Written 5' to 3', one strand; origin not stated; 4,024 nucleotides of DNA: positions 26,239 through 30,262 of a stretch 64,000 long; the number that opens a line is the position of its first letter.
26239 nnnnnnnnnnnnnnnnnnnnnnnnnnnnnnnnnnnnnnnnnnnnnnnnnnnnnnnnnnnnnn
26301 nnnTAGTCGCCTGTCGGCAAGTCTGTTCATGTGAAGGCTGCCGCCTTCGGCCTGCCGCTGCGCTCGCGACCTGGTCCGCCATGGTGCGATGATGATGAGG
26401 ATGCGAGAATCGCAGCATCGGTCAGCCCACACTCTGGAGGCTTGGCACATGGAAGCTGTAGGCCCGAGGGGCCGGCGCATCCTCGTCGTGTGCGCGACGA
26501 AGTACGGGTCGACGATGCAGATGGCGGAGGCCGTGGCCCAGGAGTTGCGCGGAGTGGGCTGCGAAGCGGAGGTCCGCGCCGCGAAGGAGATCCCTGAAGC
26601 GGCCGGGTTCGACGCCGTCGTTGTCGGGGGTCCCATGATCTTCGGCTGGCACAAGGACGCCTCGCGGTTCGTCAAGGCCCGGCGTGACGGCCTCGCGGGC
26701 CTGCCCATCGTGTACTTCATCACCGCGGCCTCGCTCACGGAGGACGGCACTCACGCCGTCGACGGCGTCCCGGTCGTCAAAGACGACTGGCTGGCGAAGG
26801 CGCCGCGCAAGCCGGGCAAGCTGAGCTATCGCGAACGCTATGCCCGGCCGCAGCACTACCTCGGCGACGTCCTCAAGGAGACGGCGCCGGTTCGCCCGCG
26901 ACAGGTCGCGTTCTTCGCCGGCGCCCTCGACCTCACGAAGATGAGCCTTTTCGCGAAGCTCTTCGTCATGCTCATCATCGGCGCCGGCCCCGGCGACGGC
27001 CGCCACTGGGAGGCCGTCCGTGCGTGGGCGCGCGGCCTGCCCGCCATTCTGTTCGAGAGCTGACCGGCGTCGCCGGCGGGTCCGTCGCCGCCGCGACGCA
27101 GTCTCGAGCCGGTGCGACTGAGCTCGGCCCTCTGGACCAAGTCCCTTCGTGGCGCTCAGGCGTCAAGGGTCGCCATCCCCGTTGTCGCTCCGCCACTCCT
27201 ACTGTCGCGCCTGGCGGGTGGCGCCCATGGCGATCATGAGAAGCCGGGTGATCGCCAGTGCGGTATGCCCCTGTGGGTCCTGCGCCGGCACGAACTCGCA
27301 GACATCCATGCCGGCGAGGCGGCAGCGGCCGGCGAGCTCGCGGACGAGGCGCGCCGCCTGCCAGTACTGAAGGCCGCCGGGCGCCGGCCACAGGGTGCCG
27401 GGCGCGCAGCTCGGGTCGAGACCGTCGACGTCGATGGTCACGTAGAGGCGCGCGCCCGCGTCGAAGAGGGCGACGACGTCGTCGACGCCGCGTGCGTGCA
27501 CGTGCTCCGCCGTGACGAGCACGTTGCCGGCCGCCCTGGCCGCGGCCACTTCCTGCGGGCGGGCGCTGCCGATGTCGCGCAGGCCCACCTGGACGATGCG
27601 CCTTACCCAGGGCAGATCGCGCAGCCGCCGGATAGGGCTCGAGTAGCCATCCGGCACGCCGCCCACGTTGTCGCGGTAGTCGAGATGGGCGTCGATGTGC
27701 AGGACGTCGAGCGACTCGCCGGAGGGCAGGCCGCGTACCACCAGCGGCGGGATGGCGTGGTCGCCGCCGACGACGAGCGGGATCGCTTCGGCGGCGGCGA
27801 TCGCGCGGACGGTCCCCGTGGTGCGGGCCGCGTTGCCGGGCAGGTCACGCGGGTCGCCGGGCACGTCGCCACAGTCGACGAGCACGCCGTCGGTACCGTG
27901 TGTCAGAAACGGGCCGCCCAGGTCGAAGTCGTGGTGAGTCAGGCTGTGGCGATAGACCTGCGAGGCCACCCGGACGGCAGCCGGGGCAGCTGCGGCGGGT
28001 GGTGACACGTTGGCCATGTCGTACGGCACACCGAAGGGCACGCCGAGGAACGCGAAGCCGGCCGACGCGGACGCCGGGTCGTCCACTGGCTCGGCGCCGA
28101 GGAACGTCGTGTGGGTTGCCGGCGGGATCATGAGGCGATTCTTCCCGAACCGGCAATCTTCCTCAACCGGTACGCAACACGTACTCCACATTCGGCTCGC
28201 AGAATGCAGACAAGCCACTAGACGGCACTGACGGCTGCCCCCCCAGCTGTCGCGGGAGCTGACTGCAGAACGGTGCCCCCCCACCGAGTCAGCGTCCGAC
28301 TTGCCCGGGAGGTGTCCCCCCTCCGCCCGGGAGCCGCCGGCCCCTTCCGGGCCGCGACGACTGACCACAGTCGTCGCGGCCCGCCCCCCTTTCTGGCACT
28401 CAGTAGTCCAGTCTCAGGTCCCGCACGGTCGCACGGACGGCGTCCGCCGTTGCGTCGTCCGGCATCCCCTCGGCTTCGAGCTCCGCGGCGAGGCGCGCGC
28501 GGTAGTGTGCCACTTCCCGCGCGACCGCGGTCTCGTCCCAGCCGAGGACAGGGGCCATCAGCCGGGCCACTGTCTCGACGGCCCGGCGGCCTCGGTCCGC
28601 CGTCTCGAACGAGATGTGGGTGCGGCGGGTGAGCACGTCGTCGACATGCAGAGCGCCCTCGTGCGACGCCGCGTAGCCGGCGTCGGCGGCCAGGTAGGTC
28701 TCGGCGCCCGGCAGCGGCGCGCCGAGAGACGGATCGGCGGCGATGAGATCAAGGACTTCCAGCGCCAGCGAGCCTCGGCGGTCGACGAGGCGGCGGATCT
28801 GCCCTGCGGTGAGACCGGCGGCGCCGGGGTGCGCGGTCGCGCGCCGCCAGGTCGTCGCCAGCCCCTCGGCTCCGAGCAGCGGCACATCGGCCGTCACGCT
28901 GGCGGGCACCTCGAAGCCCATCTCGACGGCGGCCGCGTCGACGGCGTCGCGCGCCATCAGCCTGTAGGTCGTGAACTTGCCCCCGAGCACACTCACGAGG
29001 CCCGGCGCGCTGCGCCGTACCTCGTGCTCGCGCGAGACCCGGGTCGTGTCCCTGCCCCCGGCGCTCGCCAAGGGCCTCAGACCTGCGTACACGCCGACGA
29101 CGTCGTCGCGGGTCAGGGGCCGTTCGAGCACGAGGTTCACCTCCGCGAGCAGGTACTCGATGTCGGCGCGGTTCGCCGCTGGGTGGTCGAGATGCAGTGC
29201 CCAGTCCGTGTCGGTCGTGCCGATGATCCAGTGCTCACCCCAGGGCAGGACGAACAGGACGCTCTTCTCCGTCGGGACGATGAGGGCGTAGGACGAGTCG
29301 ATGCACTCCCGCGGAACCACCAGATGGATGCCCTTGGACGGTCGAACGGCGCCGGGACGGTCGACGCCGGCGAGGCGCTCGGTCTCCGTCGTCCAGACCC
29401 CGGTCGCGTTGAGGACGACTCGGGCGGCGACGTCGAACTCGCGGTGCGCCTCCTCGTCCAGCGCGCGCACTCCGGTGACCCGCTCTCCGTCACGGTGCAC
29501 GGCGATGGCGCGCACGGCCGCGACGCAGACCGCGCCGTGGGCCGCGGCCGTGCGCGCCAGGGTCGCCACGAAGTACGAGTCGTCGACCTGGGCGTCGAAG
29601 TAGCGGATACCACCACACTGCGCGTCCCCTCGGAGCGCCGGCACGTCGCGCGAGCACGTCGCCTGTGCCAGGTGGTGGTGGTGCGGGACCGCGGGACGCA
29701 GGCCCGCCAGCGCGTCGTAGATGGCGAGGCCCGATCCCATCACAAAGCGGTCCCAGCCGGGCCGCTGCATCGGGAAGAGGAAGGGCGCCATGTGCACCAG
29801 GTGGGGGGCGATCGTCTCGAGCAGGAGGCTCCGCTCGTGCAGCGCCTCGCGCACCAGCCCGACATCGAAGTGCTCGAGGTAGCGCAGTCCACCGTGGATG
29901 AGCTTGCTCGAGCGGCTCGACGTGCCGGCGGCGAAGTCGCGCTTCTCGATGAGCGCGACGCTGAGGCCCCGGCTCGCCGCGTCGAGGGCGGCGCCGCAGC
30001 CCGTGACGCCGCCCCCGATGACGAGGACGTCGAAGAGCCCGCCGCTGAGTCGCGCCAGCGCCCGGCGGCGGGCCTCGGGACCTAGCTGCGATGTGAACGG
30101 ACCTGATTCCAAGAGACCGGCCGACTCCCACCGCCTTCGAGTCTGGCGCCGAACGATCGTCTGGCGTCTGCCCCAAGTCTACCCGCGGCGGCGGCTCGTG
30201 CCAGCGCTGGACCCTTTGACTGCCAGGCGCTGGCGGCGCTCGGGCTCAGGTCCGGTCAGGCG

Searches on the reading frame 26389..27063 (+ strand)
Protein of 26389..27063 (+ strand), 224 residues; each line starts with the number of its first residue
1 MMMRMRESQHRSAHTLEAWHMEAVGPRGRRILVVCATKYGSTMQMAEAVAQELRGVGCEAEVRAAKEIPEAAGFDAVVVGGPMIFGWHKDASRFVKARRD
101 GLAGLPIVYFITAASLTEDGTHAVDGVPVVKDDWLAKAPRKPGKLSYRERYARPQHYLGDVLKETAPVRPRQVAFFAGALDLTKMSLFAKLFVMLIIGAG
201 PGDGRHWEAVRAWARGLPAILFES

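Call 31: search_protein_families(library=pfam, proteins=[window:26389-27063:+], max_evalue=0.001)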
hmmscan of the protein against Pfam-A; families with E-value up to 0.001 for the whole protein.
window:26389-27063:+ (224 aa): 2 families
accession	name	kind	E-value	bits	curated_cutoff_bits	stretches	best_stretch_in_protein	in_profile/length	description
PF12724.12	Flavodoxin_5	-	8.3e-18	65.5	27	1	32-196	1-134/145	Flavodoxin domain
PF02302.22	PTS_IIB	-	6.2e-06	27.2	23.6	1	30-97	1-68/90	PTS system, Lactose/Cellobiose specific IIB subunit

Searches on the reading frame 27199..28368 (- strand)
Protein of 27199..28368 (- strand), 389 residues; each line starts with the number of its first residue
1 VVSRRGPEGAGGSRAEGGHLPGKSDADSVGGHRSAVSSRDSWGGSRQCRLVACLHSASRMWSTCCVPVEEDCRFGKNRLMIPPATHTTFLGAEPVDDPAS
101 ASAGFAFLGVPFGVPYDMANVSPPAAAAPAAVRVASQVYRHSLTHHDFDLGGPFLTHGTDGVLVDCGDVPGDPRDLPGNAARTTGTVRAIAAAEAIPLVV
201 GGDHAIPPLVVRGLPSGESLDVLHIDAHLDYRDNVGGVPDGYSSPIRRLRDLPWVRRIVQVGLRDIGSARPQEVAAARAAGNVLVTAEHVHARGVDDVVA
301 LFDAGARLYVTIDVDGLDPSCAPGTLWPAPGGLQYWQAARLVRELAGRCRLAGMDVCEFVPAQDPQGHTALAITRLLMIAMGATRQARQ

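Call 31: search_protein_families(library=pfam, proteins=[window:27199-28368:-], max_evalue=0.001)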
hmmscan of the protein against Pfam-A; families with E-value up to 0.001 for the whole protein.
window:27199-28368:- (389 aa): 1 family
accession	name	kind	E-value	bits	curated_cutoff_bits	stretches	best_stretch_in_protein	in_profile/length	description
PF00491.26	Arginase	-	1.6e-51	175.9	22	1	112-379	6-276/280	Arginase family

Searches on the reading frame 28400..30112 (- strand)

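Call 31: search_protein_families(library=pfam, proteins=[window:28400-30112:-], max_evalue=0.001)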
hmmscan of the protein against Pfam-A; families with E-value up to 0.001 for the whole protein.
window:28400-30112:- (570 aa): 8 families
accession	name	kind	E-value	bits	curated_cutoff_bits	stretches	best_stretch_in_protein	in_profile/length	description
PF01266.30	DAO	-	3.1e-51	175.4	27.9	1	28-378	1-335/353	FAD dependent oxidoreductase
PF16901.10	DAO_C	-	2.6e-29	102.1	31.4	1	405-528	1-124/126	C-terminal domain of alpha-glycerophosphate oxidase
PF12831.13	FAD_oxidored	-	6.5e-12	45.9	27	1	28-69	1-42/416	FAD dependent oxidoreductase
PF00890.30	FAD_binding_2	-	3.7e-10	40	20.4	1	28-69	1-42/414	FAD binding domain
PF01494.25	FAD_binding_3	-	4.3e-06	26.6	22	1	28-293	3-220/349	FAD binding domain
PF13450.12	NAD_binding_8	-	1.4e-05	25.7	21.9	1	31-73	1-41/68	NAD(P)-binding Rossmann-like domain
PF01134.28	GIDA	-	5.3e-05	22.9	22.1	1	28-57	1-30/391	Glucose inhibited division protein A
PF07992.20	Pyr_redox_2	-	0.00011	22.2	26.1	1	27-62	1-37/291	Pyridine nucleotide-disulphide oxidoreductase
